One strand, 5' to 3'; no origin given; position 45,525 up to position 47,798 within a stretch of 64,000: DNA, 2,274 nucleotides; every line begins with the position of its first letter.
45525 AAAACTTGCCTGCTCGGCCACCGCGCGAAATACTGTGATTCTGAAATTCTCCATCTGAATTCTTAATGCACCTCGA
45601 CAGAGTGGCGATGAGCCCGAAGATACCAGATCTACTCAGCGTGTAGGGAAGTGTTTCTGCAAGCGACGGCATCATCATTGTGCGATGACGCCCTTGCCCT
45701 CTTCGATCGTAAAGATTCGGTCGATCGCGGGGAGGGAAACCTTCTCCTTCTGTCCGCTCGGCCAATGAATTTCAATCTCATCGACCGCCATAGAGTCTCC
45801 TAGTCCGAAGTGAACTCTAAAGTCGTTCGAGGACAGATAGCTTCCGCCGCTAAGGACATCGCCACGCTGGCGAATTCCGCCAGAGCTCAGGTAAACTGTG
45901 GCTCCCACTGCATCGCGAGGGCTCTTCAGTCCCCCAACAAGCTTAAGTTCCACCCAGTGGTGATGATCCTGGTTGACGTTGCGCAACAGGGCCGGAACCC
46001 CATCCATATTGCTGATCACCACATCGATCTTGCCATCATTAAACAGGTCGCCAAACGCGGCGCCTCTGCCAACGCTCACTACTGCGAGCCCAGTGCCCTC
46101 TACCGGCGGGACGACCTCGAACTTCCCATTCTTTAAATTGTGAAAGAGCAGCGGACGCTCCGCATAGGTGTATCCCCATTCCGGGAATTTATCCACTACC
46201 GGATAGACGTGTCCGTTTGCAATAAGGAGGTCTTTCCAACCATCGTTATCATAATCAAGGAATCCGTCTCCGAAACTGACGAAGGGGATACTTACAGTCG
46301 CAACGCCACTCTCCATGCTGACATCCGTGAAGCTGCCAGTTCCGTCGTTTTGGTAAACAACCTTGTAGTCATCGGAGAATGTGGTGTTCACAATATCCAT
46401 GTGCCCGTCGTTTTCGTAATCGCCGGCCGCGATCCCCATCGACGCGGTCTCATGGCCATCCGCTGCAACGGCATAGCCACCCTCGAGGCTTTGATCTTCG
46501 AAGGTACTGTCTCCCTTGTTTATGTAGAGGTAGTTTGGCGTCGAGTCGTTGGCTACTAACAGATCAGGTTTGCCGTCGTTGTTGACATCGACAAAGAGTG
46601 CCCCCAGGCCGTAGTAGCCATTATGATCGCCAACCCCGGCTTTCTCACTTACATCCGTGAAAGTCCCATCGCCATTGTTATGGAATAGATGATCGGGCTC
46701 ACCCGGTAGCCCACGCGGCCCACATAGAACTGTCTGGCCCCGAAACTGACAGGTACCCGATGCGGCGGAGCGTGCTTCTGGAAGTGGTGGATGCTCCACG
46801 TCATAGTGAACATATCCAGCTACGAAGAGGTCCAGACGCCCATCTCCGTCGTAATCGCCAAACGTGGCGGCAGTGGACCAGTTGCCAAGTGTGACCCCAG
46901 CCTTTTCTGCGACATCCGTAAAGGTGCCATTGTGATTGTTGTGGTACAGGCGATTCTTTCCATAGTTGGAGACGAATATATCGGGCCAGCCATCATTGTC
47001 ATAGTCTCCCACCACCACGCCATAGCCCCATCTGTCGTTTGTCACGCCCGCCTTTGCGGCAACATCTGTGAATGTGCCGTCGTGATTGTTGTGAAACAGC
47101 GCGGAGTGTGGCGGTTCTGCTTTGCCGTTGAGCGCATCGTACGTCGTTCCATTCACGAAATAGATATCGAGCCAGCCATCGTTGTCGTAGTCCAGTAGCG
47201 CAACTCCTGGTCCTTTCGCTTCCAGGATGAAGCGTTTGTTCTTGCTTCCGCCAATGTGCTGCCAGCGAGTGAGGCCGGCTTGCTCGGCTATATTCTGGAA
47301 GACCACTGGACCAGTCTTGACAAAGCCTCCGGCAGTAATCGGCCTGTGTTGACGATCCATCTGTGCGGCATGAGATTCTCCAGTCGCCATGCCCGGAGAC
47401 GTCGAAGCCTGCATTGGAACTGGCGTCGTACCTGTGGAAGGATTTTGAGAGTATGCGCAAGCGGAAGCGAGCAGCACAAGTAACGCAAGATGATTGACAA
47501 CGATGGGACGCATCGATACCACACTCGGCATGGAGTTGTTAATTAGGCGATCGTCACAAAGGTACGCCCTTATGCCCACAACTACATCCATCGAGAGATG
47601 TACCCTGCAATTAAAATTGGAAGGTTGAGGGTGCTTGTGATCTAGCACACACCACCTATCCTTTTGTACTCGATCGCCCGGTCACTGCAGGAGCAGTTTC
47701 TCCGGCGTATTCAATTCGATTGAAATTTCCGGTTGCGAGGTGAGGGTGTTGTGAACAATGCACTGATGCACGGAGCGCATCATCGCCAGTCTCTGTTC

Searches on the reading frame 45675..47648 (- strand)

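Call 70: search_protein_families(library=pfam, proteins=[window:45675-47648:-], max_evalue=0.001)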
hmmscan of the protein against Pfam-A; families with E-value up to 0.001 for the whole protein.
window:45675-47648:- (657 aa): 3 families
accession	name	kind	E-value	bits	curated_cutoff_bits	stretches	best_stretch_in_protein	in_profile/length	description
PF13517.12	FG-GAP_3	-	2.3e-54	182.3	26.9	5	215-276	1-61/61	FG-GAP-like repeat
PF07593.17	UnbV_ASPIC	-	6e-19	68.1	23.4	1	580-645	1-66/68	ASPIC and UnbV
PF01839.29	FG-GAP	-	1.1e-16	60.7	22.1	1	207-241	1-32/37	FG-GAP repeat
